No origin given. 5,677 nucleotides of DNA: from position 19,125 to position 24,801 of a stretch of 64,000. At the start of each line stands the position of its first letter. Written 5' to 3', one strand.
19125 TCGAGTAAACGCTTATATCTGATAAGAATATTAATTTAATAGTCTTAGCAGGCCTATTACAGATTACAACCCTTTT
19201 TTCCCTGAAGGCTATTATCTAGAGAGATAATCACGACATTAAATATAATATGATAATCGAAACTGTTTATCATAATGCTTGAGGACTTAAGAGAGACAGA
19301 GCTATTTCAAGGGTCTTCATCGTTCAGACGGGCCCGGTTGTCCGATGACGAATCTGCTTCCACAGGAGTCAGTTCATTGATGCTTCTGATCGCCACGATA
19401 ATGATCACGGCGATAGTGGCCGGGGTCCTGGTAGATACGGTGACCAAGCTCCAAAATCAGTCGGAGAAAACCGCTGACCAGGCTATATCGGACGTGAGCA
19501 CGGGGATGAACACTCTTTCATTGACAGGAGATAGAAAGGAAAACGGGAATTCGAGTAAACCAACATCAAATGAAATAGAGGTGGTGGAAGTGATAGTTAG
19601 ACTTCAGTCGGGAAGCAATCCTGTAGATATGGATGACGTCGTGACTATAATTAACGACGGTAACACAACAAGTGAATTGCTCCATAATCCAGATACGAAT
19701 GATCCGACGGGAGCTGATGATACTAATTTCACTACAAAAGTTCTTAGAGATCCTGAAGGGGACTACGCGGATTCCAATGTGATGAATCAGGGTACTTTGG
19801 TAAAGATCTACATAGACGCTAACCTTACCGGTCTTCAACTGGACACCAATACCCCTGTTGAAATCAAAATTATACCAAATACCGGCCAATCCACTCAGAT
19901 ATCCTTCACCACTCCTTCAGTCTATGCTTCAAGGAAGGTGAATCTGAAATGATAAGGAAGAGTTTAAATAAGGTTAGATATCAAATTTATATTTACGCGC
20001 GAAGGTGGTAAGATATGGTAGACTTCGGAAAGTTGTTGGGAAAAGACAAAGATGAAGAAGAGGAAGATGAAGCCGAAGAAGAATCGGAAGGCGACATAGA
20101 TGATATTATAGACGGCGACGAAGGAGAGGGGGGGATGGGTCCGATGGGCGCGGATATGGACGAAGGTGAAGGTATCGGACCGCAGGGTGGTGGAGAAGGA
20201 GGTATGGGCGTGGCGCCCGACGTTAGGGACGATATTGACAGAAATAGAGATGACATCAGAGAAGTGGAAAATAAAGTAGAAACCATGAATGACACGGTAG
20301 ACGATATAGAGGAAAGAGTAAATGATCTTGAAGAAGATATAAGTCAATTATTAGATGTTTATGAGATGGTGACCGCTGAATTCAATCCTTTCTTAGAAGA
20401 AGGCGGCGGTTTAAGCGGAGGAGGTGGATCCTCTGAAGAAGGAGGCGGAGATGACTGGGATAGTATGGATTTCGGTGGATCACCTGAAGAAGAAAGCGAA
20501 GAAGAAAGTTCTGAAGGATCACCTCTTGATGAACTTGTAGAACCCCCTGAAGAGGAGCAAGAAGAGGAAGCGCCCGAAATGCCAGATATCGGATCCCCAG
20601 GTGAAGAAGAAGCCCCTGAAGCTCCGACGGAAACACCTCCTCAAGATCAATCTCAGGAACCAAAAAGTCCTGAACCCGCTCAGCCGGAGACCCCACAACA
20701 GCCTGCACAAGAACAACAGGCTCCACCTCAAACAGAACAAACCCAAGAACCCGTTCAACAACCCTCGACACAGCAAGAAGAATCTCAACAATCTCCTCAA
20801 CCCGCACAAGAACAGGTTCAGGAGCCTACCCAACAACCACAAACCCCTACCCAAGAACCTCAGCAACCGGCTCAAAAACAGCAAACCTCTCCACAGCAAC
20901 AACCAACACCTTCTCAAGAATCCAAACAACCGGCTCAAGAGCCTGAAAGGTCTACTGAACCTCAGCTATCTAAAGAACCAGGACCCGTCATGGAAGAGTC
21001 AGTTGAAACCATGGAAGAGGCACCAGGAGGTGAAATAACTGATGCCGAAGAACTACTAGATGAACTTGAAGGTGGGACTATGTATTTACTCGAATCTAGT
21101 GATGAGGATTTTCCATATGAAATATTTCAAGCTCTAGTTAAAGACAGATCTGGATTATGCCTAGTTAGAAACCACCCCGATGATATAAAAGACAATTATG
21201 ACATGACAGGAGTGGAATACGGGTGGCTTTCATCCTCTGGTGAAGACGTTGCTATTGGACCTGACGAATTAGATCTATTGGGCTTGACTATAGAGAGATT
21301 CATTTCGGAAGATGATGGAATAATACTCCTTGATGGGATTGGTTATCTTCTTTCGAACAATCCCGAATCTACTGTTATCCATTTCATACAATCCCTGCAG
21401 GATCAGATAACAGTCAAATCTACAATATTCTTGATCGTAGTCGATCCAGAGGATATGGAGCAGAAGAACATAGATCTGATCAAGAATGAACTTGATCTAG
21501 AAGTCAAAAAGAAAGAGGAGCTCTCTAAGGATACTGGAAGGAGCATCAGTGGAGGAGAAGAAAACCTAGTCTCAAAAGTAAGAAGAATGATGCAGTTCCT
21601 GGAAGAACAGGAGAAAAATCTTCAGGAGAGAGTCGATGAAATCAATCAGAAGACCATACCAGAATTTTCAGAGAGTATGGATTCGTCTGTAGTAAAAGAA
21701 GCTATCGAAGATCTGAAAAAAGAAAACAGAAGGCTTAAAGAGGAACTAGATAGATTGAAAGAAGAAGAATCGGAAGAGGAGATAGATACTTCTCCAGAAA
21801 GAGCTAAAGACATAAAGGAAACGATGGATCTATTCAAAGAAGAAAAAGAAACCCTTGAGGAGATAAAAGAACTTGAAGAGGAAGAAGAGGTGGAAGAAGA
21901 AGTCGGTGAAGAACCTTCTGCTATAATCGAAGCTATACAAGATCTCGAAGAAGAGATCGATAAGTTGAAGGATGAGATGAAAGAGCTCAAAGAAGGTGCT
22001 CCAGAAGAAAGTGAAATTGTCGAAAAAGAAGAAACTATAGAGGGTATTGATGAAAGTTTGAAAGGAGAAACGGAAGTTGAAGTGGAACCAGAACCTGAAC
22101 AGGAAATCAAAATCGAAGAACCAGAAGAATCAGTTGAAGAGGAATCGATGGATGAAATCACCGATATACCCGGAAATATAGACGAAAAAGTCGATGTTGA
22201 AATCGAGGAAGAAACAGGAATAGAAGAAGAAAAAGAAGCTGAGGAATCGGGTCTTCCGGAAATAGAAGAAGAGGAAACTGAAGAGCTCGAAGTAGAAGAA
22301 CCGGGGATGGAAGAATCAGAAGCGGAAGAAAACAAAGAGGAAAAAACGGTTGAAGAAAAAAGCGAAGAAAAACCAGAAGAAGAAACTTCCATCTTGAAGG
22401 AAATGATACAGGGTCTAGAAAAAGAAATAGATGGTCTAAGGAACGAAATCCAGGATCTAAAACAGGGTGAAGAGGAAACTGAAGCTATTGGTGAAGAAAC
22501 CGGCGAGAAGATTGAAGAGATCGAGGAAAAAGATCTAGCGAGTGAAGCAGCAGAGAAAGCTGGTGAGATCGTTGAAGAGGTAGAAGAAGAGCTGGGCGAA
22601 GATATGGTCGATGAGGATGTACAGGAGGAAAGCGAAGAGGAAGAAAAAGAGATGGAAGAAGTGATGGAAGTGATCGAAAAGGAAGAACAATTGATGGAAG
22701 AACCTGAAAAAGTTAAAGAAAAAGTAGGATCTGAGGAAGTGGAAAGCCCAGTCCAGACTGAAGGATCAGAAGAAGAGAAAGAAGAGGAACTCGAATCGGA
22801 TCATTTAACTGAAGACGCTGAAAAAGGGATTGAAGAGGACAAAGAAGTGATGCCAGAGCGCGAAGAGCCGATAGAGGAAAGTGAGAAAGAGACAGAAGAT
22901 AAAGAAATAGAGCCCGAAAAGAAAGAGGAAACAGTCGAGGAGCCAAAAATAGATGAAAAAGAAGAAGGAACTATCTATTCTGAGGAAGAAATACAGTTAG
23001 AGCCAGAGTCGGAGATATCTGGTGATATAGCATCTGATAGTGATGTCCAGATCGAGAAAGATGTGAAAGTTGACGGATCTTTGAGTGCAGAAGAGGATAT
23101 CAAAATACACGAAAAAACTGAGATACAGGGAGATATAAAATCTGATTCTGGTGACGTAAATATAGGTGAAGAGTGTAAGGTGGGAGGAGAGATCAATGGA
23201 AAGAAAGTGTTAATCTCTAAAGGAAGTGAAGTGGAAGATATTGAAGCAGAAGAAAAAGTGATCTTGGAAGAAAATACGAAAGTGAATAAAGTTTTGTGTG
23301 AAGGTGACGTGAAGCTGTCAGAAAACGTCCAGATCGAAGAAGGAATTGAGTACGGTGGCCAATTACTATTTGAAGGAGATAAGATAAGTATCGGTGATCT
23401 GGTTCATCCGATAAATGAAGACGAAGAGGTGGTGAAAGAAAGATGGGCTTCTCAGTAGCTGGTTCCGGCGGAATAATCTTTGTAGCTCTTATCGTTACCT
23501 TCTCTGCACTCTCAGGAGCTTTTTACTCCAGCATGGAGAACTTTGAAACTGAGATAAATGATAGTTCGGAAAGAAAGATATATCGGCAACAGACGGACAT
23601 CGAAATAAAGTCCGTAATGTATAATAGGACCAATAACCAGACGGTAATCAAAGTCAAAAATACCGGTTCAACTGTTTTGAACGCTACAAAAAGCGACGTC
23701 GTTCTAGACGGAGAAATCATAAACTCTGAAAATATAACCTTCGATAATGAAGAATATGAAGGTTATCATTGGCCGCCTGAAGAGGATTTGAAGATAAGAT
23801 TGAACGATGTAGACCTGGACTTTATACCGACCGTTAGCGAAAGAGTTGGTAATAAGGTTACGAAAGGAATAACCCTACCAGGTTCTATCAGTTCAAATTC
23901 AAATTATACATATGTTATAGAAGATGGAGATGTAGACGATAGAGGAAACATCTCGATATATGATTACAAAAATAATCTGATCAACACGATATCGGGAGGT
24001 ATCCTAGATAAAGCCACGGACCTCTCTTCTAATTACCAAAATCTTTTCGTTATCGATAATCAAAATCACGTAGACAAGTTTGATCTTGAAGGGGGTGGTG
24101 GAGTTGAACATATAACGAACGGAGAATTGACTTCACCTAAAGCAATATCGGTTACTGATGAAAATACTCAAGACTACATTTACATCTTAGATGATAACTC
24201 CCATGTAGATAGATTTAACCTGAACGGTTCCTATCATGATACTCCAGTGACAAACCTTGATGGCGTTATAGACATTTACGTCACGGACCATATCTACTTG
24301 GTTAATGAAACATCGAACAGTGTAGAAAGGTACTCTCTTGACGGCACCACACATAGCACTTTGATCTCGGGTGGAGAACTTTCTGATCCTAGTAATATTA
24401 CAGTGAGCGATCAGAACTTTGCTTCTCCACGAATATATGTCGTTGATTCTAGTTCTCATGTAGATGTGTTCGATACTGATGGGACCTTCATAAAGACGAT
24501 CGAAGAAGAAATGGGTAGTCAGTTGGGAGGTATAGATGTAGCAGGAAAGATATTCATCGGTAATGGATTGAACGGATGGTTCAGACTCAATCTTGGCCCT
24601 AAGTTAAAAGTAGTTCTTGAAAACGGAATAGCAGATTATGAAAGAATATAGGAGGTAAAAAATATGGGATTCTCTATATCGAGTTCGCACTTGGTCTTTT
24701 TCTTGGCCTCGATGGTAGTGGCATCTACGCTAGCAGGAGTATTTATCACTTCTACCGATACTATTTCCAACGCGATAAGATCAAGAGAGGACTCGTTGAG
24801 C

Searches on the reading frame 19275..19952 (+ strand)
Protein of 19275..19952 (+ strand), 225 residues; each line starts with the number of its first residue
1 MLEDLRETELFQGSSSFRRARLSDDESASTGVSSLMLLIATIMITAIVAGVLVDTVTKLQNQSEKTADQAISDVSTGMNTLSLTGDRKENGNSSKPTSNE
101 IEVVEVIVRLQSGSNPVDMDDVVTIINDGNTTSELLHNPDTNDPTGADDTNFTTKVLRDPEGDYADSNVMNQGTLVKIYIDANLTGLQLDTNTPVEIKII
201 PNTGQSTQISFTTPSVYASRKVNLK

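Call 3: search_protein_families(library=pfam, proteins=[window:19275-19952:+], max_evalue=0.01)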
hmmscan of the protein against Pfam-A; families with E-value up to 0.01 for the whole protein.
window:19275-19952:+ (225 aa): 1 family
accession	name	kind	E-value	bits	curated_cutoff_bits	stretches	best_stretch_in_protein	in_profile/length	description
PF01917.21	Arch_flagellin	-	8.8e-24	85.1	29.5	1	28-211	1-162/162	Archaebacterial flagellin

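Call 4: search_protein_families(library=ncbifam, proteins=[window:19275-19952:+], max_evalue=0.01)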
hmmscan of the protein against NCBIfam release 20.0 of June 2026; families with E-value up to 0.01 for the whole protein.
window:19275-19952:+ (225 aa): 3 families
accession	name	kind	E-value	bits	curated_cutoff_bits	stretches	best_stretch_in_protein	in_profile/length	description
NF006325.0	PRK08541.1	subfamily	1.4e-26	93.7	210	2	26-137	8-112/221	flagellin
NF052591.1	ArlG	equivalog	7.3e-06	26.1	110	1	28-87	2-61/148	archaellum stator protein ArlG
NF008002.0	PRK10727.1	equivalog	0.0082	15.3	557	1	40-85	2-47/341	HTH-type transcriptional regulator GalR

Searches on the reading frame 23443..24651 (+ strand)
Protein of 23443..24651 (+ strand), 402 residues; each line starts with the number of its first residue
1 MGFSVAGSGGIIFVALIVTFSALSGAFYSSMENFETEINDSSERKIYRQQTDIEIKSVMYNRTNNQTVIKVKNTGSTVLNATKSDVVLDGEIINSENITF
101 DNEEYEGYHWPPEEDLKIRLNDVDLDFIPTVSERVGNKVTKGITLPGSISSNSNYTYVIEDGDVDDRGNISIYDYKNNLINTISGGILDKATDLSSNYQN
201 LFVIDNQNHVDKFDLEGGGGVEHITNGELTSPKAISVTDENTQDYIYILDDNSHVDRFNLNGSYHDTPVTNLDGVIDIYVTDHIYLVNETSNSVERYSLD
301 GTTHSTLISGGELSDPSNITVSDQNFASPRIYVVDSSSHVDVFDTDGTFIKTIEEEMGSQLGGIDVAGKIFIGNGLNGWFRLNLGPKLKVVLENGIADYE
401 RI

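Call 3: search_protein_families(library=pfam, proteins=[window:23443-24651:+], max_evalue=0.01)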
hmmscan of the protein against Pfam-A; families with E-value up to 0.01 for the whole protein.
window:23443-24651:+ (402 aa): 1 family
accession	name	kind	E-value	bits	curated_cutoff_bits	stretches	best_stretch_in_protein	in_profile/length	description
PF01917.21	Arch_flagellin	-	6.4e-06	27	29.5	1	10-122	8-136/162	Archaebacterial flagellin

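Call 4: search_protein_families(library=ncbifam, proteins=[window:23443-24651:+], max_evalue=0.01)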
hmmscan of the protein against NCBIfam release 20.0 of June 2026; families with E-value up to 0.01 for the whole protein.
window:23443-24651:+ (402 aa): 2 families
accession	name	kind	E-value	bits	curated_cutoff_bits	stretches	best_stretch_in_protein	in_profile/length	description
NF052590.1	ArlF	equivalog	3.5e-27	95.2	110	1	1-129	1-123/137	archaellum stator protein ArlF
NF052591.1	ArlG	equivalog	3.7e-13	49.7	110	1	11-124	10-127/148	archaellum stator protein ArlG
